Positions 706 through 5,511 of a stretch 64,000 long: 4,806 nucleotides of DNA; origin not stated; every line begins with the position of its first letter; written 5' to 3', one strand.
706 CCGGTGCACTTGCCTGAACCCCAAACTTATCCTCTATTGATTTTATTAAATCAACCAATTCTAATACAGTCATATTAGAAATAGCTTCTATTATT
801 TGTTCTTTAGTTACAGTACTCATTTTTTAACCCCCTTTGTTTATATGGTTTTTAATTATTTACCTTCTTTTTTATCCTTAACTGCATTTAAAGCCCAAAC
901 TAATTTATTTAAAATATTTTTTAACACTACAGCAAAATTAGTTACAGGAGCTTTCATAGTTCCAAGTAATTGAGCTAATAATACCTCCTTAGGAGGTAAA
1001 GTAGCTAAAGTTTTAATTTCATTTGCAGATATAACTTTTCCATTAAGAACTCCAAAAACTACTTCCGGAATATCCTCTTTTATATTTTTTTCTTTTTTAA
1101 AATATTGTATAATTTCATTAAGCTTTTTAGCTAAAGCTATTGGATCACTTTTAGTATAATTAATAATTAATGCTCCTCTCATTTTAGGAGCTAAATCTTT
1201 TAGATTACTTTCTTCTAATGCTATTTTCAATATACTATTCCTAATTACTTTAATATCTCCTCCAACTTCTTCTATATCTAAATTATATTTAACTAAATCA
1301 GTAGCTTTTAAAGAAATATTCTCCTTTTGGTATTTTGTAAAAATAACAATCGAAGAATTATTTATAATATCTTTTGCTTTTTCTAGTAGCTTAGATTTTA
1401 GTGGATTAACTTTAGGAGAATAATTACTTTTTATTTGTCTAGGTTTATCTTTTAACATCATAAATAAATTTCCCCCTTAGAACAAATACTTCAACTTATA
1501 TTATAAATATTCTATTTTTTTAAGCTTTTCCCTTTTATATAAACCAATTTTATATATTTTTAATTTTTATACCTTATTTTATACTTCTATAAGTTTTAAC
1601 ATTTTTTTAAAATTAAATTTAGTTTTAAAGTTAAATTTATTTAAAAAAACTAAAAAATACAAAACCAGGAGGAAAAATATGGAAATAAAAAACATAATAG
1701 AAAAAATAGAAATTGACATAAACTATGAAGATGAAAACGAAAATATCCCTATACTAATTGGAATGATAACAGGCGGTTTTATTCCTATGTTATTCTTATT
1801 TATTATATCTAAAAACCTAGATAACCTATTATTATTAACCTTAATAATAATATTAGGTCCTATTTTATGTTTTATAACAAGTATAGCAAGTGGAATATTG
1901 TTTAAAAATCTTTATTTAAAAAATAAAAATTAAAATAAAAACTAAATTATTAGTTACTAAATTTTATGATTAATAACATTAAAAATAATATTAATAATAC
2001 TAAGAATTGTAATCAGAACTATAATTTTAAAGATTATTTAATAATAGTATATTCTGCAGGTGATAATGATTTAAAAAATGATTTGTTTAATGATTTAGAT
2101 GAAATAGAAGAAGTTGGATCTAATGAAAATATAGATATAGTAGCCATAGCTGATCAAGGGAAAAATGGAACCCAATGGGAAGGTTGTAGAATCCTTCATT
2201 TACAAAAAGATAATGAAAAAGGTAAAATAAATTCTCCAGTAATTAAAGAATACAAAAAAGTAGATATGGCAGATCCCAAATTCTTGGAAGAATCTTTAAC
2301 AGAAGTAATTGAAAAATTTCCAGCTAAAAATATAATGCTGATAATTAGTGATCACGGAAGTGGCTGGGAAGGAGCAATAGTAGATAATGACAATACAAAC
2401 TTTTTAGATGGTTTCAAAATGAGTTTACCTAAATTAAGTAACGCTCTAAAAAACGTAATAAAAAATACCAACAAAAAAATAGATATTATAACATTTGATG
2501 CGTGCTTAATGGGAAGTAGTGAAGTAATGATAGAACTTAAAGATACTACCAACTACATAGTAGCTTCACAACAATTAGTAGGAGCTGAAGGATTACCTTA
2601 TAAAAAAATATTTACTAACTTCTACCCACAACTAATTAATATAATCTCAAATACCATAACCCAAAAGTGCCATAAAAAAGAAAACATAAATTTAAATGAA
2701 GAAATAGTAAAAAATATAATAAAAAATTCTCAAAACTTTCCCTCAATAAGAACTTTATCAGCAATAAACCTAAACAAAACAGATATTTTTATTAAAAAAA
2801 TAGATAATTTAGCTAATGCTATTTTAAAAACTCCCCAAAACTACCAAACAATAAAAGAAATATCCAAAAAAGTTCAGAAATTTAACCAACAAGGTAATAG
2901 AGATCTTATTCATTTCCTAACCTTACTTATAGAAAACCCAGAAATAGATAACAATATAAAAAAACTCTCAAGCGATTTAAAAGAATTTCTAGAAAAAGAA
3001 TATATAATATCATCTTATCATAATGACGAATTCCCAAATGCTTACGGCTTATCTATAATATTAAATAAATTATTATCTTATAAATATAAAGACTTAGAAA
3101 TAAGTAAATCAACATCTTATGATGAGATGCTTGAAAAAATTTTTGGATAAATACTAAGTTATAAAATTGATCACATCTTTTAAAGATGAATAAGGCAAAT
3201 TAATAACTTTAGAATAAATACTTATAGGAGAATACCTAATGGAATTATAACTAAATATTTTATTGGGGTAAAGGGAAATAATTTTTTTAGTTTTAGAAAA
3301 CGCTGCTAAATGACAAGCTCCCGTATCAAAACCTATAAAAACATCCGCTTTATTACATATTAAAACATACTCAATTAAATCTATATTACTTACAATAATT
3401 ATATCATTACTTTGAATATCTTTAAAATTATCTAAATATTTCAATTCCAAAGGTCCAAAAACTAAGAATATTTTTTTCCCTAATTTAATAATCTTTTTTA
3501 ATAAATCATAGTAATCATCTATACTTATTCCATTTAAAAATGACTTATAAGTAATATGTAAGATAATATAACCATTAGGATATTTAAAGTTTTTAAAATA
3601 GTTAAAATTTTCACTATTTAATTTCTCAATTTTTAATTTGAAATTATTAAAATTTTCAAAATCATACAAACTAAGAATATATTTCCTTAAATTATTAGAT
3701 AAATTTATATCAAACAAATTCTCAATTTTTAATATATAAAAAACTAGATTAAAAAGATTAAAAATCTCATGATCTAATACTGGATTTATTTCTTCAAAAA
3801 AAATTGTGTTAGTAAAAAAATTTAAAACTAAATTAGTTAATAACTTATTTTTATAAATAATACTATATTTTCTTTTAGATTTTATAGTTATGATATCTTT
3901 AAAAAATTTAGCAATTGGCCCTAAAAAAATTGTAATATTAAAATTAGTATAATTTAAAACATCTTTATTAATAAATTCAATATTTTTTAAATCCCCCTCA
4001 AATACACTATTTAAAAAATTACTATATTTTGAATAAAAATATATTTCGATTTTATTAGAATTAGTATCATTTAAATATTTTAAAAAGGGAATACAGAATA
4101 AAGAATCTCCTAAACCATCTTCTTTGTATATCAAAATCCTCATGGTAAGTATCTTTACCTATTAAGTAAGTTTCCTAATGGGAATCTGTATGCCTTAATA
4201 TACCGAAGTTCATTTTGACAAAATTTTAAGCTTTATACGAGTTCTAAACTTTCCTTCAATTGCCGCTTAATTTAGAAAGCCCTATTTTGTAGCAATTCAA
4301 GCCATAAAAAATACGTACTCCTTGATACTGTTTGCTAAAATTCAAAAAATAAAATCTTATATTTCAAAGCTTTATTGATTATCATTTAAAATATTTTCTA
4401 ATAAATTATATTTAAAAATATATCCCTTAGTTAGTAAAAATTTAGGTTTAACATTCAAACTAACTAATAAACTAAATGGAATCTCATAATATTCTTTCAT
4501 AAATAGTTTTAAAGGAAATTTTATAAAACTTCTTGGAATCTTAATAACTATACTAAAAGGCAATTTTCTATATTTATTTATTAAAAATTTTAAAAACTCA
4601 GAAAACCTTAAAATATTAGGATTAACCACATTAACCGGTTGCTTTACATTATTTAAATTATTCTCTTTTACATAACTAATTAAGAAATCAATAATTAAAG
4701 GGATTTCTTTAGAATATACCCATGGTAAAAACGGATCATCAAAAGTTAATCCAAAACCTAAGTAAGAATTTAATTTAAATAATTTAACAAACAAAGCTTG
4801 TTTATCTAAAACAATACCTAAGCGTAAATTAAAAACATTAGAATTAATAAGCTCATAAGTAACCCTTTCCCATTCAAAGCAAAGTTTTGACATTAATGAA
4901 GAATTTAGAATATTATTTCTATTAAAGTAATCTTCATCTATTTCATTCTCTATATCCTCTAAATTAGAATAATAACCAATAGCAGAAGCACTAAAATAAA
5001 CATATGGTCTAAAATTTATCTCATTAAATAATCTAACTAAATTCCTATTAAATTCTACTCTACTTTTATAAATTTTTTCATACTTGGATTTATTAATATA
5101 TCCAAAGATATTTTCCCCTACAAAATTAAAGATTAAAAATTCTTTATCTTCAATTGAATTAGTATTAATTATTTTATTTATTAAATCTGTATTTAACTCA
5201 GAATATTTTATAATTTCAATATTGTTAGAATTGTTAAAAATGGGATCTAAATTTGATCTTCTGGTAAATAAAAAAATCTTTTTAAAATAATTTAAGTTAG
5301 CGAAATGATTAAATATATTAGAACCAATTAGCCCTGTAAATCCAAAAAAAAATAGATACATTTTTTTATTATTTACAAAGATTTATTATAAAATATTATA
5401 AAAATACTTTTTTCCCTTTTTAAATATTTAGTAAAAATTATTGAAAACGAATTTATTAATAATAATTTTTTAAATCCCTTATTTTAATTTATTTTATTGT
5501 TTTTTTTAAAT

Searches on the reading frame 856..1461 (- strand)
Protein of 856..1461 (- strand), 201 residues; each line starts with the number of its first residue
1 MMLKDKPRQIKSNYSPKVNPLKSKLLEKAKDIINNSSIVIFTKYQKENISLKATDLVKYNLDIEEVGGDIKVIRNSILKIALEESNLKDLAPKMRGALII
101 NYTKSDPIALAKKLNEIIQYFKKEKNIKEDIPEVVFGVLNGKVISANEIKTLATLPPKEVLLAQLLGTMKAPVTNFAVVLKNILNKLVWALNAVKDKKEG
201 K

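Call 30: search_protein_families(library=pfam, proteins=[window:856-1461:-], max_evalue=0.00001)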
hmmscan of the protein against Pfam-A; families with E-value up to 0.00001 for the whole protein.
window:856-1461:- (201 aa): 1 family
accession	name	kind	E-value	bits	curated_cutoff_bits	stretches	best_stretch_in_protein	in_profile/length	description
PF00466.25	Ribosomal_L10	-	2.6e-12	47.1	22.8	1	20-117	4-98/100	Ribosomal protein L10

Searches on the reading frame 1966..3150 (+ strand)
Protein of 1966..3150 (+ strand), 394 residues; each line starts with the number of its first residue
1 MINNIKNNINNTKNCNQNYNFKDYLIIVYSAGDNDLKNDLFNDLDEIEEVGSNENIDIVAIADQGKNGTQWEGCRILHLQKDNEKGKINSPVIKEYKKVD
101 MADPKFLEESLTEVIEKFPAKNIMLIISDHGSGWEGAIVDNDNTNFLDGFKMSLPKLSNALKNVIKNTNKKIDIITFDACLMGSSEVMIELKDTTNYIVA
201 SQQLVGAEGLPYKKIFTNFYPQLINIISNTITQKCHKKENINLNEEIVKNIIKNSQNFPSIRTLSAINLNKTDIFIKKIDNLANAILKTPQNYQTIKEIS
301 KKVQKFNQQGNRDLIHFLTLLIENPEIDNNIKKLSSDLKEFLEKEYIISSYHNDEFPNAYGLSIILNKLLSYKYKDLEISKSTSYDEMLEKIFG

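Call 30: search_protein_families(library=pfam, proteins=[window:1966-3150:+], max_evalue=0.00001)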
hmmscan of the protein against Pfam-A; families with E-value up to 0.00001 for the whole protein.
window:1966-3150:+ (394 aa): 1 family
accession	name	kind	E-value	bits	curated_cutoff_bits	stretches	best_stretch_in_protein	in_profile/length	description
PF03415.19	Peptidase_C11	-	5.8e-38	131.8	25.8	1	28-366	1-326/359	Clostripain family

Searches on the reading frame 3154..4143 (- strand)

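Call 30: search_protein_families(library=pfam, proteins=[window:3154-4143:-], max_evalue=0.00001)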
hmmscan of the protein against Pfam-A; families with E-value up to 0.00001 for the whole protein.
window:3154-4143:- (329 aa): 0 families

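Call 32: search_protein_families(library=pfam, proteins=[window:3154-4143:-], max_evalue=0.01)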
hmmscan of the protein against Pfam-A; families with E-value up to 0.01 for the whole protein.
window:3154-4143:- (329 aa): 1 family
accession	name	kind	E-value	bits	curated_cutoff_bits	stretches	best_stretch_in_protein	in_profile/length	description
PF01075.23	Glyco_transf_9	-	0.00015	21.6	22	1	209-293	124-210/247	Glycosyltransferase family 9 (heptosyltransferase)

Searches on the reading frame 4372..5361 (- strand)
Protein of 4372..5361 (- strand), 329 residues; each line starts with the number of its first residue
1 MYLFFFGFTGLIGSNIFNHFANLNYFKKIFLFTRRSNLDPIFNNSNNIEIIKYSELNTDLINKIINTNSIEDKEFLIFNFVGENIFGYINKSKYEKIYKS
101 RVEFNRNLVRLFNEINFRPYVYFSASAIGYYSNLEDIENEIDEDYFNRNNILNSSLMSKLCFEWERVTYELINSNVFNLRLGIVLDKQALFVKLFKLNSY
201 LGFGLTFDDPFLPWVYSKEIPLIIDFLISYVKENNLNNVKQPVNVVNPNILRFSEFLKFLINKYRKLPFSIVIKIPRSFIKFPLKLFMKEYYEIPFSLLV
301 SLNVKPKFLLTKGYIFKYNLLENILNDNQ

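Call 30: search_protein_families(library=pfam, proteins=[window:4372-5361:-], max_evalue=0.00001)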
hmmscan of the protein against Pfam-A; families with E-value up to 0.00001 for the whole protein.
window:4372-5361:- (329 aa): 0 families

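Call 32: search_protein_families(library=pfam, proteins=[window:4372-5361:-], max_evalue=0.01)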
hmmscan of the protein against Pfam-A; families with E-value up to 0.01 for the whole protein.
window:4372-5361:- (329 aa): 1 family
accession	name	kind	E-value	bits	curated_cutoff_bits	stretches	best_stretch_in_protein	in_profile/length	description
PF01370.27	Epimerase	-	0.0004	20.3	20.9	1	7-169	5-156/240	NAD dependent epimerase/dehydratase family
